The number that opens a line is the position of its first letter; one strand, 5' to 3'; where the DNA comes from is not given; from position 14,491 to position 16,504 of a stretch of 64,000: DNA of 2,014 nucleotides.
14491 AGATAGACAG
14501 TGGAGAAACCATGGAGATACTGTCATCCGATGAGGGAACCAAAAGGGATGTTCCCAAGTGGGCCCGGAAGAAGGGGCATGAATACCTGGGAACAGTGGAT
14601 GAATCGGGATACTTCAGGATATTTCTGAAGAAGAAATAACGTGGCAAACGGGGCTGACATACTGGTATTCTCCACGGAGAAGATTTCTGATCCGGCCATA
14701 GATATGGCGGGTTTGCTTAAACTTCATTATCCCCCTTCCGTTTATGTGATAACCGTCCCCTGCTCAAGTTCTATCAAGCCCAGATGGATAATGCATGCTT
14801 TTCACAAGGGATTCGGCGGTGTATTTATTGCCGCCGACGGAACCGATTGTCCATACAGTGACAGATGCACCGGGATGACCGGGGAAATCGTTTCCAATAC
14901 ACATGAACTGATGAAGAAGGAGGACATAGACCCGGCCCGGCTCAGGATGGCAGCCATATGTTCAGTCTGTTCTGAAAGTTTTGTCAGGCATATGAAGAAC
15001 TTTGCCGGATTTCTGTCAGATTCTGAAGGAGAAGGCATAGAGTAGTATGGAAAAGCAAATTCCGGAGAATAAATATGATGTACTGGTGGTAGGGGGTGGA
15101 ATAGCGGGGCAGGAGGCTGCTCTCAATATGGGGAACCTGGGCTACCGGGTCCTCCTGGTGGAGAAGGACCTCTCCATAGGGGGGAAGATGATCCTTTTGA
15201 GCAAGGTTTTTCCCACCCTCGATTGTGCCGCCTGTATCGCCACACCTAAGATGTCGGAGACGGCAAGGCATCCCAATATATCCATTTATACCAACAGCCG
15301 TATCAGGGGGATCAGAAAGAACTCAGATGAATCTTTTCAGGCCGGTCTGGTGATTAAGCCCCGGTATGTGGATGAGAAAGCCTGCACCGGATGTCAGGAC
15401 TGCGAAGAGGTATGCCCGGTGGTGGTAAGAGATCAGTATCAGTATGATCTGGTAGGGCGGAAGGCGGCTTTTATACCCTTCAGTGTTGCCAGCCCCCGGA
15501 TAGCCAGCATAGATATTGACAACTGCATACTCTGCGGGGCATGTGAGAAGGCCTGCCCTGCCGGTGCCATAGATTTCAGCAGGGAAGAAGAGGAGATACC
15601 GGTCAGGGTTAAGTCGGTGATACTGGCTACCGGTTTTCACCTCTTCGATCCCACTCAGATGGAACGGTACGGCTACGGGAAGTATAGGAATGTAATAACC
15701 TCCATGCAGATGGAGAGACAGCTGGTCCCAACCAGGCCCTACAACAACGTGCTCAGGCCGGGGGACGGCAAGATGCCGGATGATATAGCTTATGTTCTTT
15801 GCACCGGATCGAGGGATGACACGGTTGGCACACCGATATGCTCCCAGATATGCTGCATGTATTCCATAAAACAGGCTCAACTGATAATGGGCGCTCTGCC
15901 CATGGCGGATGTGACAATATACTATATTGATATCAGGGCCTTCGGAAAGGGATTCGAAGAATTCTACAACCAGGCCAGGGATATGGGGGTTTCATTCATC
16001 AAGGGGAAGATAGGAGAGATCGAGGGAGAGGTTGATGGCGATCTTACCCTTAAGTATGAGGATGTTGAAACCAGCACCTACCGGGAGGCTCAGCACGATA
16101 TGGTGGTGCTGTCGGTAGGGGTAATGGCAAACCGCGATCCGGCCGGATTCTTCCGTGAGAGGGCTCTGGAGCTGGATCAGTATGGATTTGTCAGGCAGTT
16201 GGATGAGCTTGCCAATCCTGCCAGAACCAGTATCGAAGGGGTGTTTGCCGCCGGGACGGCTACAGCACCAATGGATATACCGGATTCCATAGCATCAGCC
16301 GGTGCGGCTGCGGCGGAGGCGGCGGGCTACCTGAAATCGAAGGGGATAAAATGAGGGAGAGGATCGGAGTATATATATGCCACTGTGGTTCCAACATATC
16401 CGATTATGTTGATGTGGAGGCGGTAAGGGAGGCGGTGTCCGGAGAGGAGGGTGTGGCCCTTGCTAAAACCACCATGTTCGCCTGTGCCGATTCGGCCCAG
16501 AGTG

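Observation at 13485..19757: Qmo-type (HdrA/HdrA/HdrC-HdrE) membrane complex encoded with TusA and DsrE-like sulfur carriers under an ArsR-family regulator, with no AprAB, sat or dsr in the operon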

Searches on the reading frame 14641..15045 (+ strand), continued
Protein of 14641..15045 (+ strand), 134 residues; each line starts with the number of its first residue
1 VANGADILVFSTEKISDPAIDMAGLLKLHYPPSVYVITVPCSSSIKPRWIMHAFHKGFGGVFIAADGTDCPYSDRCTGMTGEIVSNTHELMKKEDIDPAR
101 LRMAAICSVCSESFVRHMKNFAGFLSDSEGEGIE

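Call 43: find_encoding_contigs(protein=P0191, flank=10000, max_places=3)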
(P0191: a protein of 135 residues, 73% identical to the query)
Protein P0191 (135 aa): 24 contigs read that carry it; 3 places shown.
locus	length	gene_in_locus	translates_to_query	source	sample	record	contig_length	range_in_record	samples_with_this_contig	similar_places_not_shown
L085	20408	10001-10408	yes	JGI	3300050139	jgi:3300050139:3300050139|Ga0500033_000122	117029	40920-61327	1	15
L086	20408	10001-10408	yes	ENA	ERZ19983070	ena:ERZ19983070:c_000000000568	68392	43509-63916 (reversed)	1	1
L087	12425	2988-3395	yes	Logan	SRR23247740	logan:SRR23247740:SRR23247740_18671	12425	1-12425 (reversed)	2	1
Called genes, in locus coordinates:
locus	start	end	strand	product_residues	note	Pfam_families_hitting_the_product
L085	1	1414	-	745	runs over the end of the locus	PF00384:Molybdopterin, PF01568:Molydop_binding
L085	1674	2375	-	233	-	PF00027:cNMP_binding, PF13545:HTH_Crp_2, PF00325:Crp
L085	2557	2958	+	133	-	-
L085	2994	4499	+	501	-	PF00266:Aminotran_5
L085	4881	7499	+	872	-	PF00690:Cation_ATPase_N, PF00122:E1-E2_ATPase, PF00702:Hydrolase, PF11154:DUF2934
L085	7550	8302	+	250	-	PF03976:PPK2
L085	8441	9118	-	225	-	PF00027:cNMP_binding, PF13545:HTH_Crp_2, PF00325:Crp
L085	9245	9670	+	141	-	PF13686:DrsE_2 (faint)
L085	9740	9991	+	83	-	PF01206:TusA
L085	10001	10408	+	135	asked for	PF02662:FlpD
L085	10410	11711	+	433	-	PF00890:FAD_binding_2 (weak), PF01134:GIDA (weak), PF01266:DAO (weak), PF01946:Thi4 (weak), PF07992:Pyr_redox_2, PF12831:FAD_oxidored, PF13450:NAD_binding_8 (weak), PF13183:Fer4_8, +5 more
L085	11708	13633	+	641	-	PF07992:Pyr_redox_2, PF00070:Pyr_redox (weak), PF12831:FAD_oxidored, PF13450:NAD_binding_8 (weak), PF12838:Fer4_7, PF13237:Fer4_10, PF14697:Fer4_21, PF25160:LdpA_Fe-S-bd, +7 more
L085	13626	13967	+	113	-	PF08221:HTH_9 (weak)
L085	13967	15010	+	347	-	PF13183:Fer4_8 (weak), PF13187:Fer4_9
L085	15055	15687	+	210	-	PF14358:DUF4405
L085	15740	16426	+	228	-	PF13237:Fer4_10 (weak), PF13534:Fer4_17, PF13183:Fer4_8, PF13187:Fer4_9 (weak)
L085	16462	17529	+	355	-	PF02754:CCG (weak)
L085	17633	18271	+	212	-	PF01209:Ubie_methyltran (weak), PF13489:Methyltransf_23, PF05891:Methyltransf_PK, PF13847:Methyltransf_31, PF08241:Methyltransf_11, PF08242:Methyltransf_12, PF13649:Methyltransf_25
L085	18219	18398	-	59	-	-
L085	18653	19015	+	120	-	PF02001:DUF134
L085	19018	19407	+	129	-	PF02566:OsmC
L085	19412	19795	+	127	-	PF02579:Nitro_FeMo-Co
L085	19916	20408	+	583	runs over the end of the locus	PF03266:NTPase_1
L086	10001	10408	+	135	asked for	PF02662:FlpD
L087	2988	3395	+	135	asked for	PF02662:FlpD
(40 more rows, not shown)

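Call 44: search_protein_families(library=ncbifam, proteins=[L085:13967-15010:+, L085:15055-15687:+, L085:15740-16426:+, L085:16462-17529:+, L085:17633-18271:+, L085:2557-2958:+, L085:13626-13967:+], max_evalue=0.001)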
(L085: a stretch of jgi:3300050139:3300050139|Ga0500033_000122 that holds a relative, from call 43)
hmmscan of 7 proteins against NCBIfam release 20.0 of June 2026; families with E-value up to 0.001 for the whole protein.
L085:13967-15010:+ (347 aa): 12 families
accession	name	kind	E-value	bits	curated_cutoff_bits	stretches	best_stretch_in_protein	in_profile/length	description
NF038018.1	qmoC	equivalog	2.6e-41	142.3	300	1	5-342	2-360/360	quinone-interacting membrane-bound oxidoreductase complex subunit QmoC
TIGR03290.1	CoB_CoM_SS_C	equivalog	3.5e-12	46.5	160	1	21-92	2-73/144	CoB--CoM heterodisulfide reductase subunit C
NF041779.1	hetero_SS_HdrC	equivalog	1.5e-10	40.9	350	1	19-92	29-101/198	ferredoxin:CoB-CoM heterodisulfide reductase subunit HdrC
NF041890.1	hdrC_Methbact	equivalog_domain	9e-09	35.2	270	1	17-87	25-94/192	ferredoxin:CoB-CoM heterodisulfide reductase subunit HdrC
NF011607.0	PRK15033.1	subfamily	8.1e-08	31.6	524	1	256-341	291-372/389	tricarballylate utilization 4Fe-4S protein TcuB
TIGR02512.1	FeFe_hydrog_A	subfamily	9.8e-06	24.7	405.95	1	18-81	4-66/375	[FeFe] hydrogenase, group A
NF008369.0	PRK11168.1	equivalog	5.4e-05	22.3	278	1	17-89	7-82/401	anaerobic glycerol-3-phosphate dehydrogenase subunit C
NF040763.1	FeFe_hydrog_A6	exception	0.00037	19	765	1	19-81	143-204/571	NADH-dependent [FeFe] hydrogenase, group A6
NF058577.1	FdxA_fam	equivalog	0.00047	20.3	65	0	18-34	33-49/52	4Fe-4S ferredoxin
NF042909.1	FMH_DH_FwdF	exception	0.00053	19.2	375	1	19-81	255-310/336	tungsten-dependent formylmethanofuran dehydrogenase subunit FwdF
TIGR04105.1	FeFe_hydrog_B1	subfamily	0.00053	18.8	450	1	17-81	138-204/462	monomeric [FeFe] hydrogenase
TIGR03287.1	methan_mark_16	hypoth_equivalog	0.00054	18.5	363.95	0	12-36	321-345/391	methanogenesis marker 16 metalloprotein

L085:15055-15687:+ (210 aa): 1 family
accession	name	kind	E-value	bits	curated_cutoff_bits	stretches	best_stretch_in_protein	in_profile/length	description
TIGR02125.1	CytB-hydogenase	equivalog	0.0001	21.9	121.5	1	11-81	118-192/212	Ni/Fe-hydrogenase, b-type cytochrome subunit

L085:15740-16426:+ (228 aa): 14 families
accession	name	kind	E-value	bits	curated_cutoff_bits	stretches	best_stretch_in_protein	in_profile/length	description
NF041779.1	hetero_SS_HdrC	equivalog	2.6e-30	105.4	350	1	11-201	20-193/198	ferredoxin:CoB-CoM heterodisulfide reductase subunit HdrC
NF041890.1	hdrC_Methbact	equivalog_domain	1.6e-26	93.1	270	1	3-200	10-191/192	ferredoxin:CoB-CoM heterodisulfide reductase subunit HdrC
TIGR03290.1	CoB_CoM_SS_C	equivalog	1.3e-18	67.3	160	1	20-136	2-106/144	CoB--CoM heterodisulfide reductase subunit C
NF038018.1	qmoC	equivalog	7e-15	55.3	300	1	16-99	14-94/360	quinone-interacting membrane-bound oxidoreductase complex subunit QmoC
NF004898.0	PRK06259.1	equivalog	2.5e-10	39.6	385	1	8-115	122-235/488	fumarate reductase (CoM/CoB) subunit TfrB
NF009226.0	PRK12576.1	equivalog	1.4e-07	31.2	344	1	21-109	155-236/317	succinate dehydrogenase/fumarate reductase iron-sulfur subunit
NF004616.0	PRK05950.1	subfamily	2.8e-07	29.9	228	1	11-98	138-235/238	succinate dehydrogenase iron-sulfur subunit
TIGR00384.1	dhsB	subfamily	7.8e-07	28.8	88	1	11-93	131-222/222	succinate dehydrogenase and fumarate reductase iron-sulfur protein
NF008369.0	PRK11168.1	equivalog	2.3e-06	26.8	278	1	17-94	8-85/401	anaerobic glycerol-3-phosphate dehydrogenase subunit C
NF008434.0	PRK11274.1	equivalog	2.1e-05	23.7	333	1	15-118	18-123/409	glycolate oxidase subunit GlcF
NF042952.1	MFR_FeS_SdhB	equivalog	2.6e-05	23.4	600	1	21-101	147-236/320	8-methylmenaquinol:fumarate reductase iron-sulfur subunit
TIGR00314.1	cdhA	equivalog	0.00044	18.2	781.3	1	4-83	383-453/784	CO dehydrogenase/acetyl-CoA synthase complex subunit alpha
NF006808.0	PRK09326.1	equivalog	0.00054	18.9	444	1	21-81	13-67/341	F420H2 dehydrogenase subunit F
NF009227.0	PRK12577.1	equivalog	0.00058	18.6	349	0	21-94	153-236/330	succinate dehydrogenase/fumarate reductase iron-sulfur subunit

L085:16462-17529:+ (355 aa): 4 families
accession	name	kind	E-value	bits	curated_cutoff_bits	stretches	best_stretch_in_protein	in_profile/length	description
NF041780.1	hetero_SS_HdrB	equivalog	5.5e-39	134.3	450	1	23-324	8-304/304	ferredoxin:CoB-CoM heterodisulfide reductase subunit HdrB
TIGR03288.1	CoB_CoM_SS_B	equivalog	5.8e-33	114.4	345.15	1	22-325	3-290/290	CoB--CoM heterodisulfide reductase subunit B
NF045670.1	quin_L_LdhH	equivalog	3.8e-07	28.8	800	1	22-265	470-683/706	L-lactate dehydrogenase (quinone) large subunit LdhH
NF042965.1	MFR_anch_SdhE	equivalog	8e-06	25.6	500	1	171-313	140-273/282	8-methylmenaquinol:fumarate reductase membrane anchor subunit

L085:17633-18271:+ (212 aa): 29 families (the best 25 are shown)
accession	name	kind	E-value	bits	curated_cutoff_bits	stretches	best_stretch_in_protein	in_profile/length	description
TIGR02072.1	BioC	equivalog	8.9e-15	55.1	184.95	1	40-147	34-138/244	malonyl-ACP O-methyltransferase BioC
TIGR01983.1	UbiG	equivalog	6.6e-11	41.9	102.95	1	38-144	47-154/228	bifunctional 2-polyprenyl-6-hydroxyphenol methylase/3-demethylubiquinol 3-O-methyltransferase UbiG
NF043040.1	corrin_prot_MT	hypoth_equivalog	6e-10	38.9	180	1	27-143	29-149/216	corrinoid protein-associated methyltransferase CpaM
NF045667.1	MTase_DVU1556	equivalog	8.9e-10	38.4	155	1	28-150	10-128/213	DVU_1556 family methyltransferase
TIGR01934.1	MenG_MenH_UbiE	subfamily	2.2e-09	37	158.35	1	35-148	34-148/223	ubiquinone/menaquinone biosynthesis methyltransferase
NF041537.1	ArsM_AhpD_UU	exception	3.7e-08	32.5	510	1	43-144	79-183/345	arsenite methyltransferase/AhpD domain selenoprotein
NF001244.0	PRK00216.1-5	equivalog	6.5e-08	32.1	216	1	41-149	49-161/236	bifunctional demethylmenaquinone methyltransferase/2-methoxy-6-polyprenyl-1,4-benzoquinol methylase UbiE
NF045882.1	PLipidMtase_Leg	equivalog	1.6e-07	31.4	390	1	26-139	30-141/207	phospholipid N-methyltransferase PmtA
NF052510.1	methyltran_MpqE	exception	1.7e-07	30.9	335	1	34-140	40-150/234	methyl-plastoquinone biosynthesis methyltransferase MpqE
NF008264.0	PRK11036.1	equivalog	1.7e-07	30.9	366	1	33-142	42-148/261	tRNA uridine 5-oxyacetic acid(34) methyltransferase CmoM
NF041536.1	ArsM_DUF2284_UU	exception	4.3e-07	28.6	575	1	43-143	79-182/459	arsenite methyltransferase/DUF2284 domain selenoprotein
NF008992.0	PRK12335.1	equivalog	5.5e-07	29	303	1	32-135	114-217/289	SAM-dependent methyltransferase TehB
NF008823.0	PRK11873.1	subfamily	1.8e-06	27.7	263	1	42-144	79-184/272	arsenite methyltransferase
NF007610.0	PRK10258.1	equivalog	2.2e-06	27.2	342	1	30-144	32-141/251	malonyl-ACP O-methyltransferase BioC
NF008405.0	PRK11207.1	equivalog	6e-06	25.8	218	1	40-126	30-117/198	tellurite resistance methyltransferase TehB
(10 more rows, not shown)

L085:2557-2958:+ (133 aa): 0 families

L085:13626-13967:+ (113 aa): 2 families
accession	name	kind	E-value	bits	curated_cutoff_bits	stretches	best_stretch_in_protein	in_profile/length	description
NF053660.1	ORF80_fam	equivalog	0.00074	19.4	95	0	53-96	4-47/70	ORF80 family leucine zipper DNA-binding protein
TIGR02698.1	CopY_TcrY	equivalog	0.00088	19.5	121.95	0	7-73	38-109/130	CopY/TcrY family copper transport repressor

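Call 60: find_encoding_contigs(protein=P0128, flank=10000, max_places=1)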
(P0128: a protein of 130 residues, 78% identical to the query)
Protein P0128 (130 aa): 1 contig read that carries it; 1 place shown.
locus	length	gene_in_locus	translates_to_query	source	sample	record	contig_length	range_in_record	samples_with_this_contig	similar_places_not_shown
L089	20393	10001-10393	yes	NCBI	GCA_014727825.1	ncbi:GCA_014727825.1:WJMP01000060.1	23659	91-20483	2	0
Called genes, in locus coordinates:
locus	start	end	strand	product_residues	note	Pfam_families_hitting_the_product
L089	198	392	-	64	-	PF12837:Fer4_6 (weak), PF14697:Fer4_21 (weak), PF00037:Fer4 (weak), PF13459:Fer4_15, PF13370:Fer4_13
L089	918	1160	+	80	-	PF04014:MazE_antitoxin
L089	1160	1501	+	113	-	PF02452:PemK_toxin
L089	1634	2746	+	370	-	PF14512:TM1586_NiRdase (faint), PF00881:Nitroreductase (faint)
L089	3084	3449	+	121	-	-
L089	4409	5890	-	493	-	-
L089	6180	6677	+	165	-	PF00209:SNF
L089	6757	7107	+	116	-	-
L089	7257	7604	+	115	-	PF07883:Cupin_2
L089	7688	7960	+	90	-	-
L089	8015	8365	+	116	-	-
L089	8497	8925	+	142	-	-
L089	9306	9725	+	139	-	PF13686:DrsE_2 (faint)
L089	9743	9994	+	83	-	PF01206:TusA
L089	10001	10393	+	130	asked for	PF02662:FlpD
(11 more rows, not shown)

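Call 63: search_protein_representatives(protein=window:14641-15045:+)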
Query: 134 residues. Proteins with E-value up to 0.001 (for the whole library): 389; up to 1e-10: 64; up to 1e-30: 6. The best 150 are listed.
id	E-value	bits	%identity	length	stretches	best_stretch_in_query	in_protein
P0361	2.0e-38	147.5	56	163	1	6-128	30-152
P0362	3.3e-35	137.1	55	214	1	7-125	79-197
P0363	1.9e-33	131.4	50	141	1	5-124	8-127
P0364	3.4e-33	130.6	71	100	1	6-85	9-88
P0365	5.2e-33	130.0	51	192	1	6-132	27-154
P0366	6.9e-32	126.4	48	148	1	7-126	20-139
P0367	1.6e-29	118.7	50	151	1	6-122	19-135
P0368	7.2e-29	116.6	49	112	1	28-130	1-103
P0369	2.4e-27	111.6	48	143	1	6-125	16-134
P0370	7.3e-26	106.9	51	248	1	30-125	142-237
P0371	1.1e-25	106.3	40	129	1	7-126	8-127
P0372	1.2e-24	102.9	53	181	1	30-122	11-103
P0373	3.0e-24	101.6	57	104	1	6-86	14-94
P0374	3.9e-24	101.3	54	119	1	6-97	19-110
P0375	4.2e-24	101.2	53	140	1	6-94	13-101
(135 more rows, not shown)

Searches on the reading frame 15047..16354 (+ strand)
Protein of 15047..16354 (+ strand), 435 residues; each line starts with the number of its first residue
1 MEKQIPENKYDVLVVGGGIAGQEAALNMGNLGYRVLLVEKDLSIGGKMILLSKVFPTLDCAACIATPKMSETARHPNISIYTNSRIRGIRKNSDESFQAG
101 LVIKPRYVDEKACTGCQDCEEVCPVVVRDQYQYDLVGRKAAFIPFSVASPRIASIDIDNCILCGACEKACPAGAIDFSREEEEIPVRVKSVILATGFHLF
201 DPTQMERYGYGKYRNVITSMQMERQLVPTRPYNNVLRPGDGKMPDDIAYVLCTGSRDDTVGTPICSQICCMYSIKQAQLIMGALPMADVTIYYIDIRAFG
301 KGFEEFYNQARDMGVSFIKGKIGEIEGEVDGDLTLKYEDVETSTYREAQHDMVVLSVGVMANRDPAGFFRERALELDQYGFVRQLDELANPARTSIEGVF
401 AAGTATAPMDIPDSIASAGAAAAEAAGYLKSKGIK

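Call 3: search_protein_families(library=pfam, proteins=[window:15047-16354:+], max_evalue=0.01)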
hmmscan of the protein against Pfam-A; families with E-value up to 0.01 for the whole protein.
window:15047-16354:+ (435 aa): 23 families
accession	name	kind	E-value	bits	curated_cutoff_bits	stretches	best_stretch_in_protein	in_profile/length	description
PF07992.20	Pyr_redox_2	-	1.2e-18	68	26.1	1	10-419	1-285/291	Pyridine nucleotide-disulphide oxidoreductase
PF00037.32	Fer4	-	8.3e-12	44.8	21.1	2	154-176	2-24/24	4Fe-4S binding domain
PF12837.12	Fer4_6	-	2.6e-09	37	25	2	153-175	2-24/24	4Fe-4S binding domain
PF12797.12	Fer4_2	-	3.1e-09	36.6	24.5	2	154-172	4-22/22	4Fe-4S binding domain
PF13237.11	Fer4_10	-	9.5e-09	35.5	25.5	2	154-186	3-37/53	4Fe-4S dicluster domain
PF12838.12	Fer4_7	-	1.7e-08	35.3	27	2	159-180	1-22/52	4Fe-4S dicluster domain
PF13183.11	Fer4_8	-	2.5e-08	34.8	27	3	111-173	3-67/68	4Fe-4S dicluster domain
PF12831.13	FAD_oxidored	-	5.2e-08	33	27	1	11-48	1-38/416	FAD dependent oxidoreductase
PF13534.11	Fer4_17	-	1.2e-07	32.6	22.2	1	112-173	1-59/61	4Fe-4S dicluster domain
PF13187.11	Fer4_9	-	1.3e-07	31.9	27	1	112-175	1-52/52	4Fe-4S dicluster domain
PF14697.11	Fer4_21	-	4.4e-06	27.2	35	2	108-125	36-53/59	4Fe-4S dicluster domain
PF01266.30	DAO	-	5e-06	26.7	27.9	1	11-45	1-35/353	FAD dependent oxidoreductase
PF01134.28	GIDA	-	6e-06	26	22.1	1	11-43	1-33/391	Glucose inhibited division protein A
PF13484.11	Fer4_16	-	6.4e-06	27.3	30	1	159-178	1-20/66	4Fe-4S double cluster binding domain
PF00890.30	FAD_binding_2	-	7.7e-06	25.8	20.4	1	11-46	1-36/414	FAD binding domain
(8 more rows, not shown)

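Call 4: search_protein_families(library=ncbifam, proteins=[window:15047-16354:+], max_evalue=0.01)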
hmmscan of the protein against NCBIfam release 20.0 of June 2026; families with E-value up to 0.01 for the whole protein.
window:15047-16354:+ (435 aa): 153 families (the best 25 are shown)
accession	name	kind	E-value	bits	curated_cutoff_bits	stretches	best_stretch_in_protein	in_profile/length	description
NF040770.1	hetero_SS_HdrA2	exception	1.4e-143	479.8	1100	1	9-430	139-561/777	CoB-CoM heterodisulfide reductase HdrA2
NF041778.1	hetero_SS_HdrA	equivalog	1.7e-103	346.9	1400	1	10-430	143-571/771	ferredoxin:CoB-CoM heterodisulfide reductase subunit HdrA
NF041891.1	hdrA_Methbact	equivalog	5.9e-100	335.6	1300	1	8-430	132-557/762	ferredoxin:CoB-CoM heterodisulfide reductase subunit HdrA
TIGR01350.1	lipoamide_DH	equivalog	2.7e-10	39.5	408.8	1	9-46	1-37/461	dihydrolipoyl dehydrogenase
TIGR01292.1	TRX_reduct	equivalog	3.7e-10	39.1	343.45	1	320-426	198-297/300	thioredoxin-disulfide reductase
TIGR01971.1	NuoI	subfamily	8.3e-09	35.1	113.05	1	97-182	29-105/121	NADH-quinone oxidoreductase, chain I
TIGR03143.1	AhpF_homolog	hypoth_equivalog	9.2e-09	34.4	687.65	1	8-54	3-48/555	putative alkyl hydroperoxide reductase F subunit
TIGR03140.1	AhpF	equivalog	3.4e-08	32.5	502.9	2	321-410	410-491/515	alkyl hydroperoxide reductase subunit F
NF042909.1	FMH_DH_FwdF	exception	4.4e-08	32.6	375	1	109-184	13-81/336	tungsten-dependent formylmethanofuran dehydrogenase subunit FwdF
NF053717.1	VnlPnlRedVprA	equivalog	5.6e-08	32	600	1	7-47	4-44/481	vinyl phenol reductase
NF003585.0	PRK05249.1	equivalog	1.7e-07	30.2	465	1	7-49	4-46/464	Si-specific NAD(P)(+) transhydrogenase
NF009410.0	PRK12771.1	subfamily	3e-07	29.4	516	1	10-48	139-177/566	NAD(P)-binding protein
TIGR03997.1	mycofact_OYE_2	equivalog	3.2e-07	29.1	793.15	1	6-57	376-427/645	mycofactocin system FadH/OYE family oxidoreductase 2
TIGR02512.1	FeFe_hydrog_A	subfamily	4.6e-07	29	405.95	1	108-179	4-71/375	[FeFe] hydrogenase, group A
NF040864.1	HgcB_ferredoxin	equivalog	5.4e-07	29.4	99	1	108-177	11-63/93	mercury methylation ferredoxin HgcB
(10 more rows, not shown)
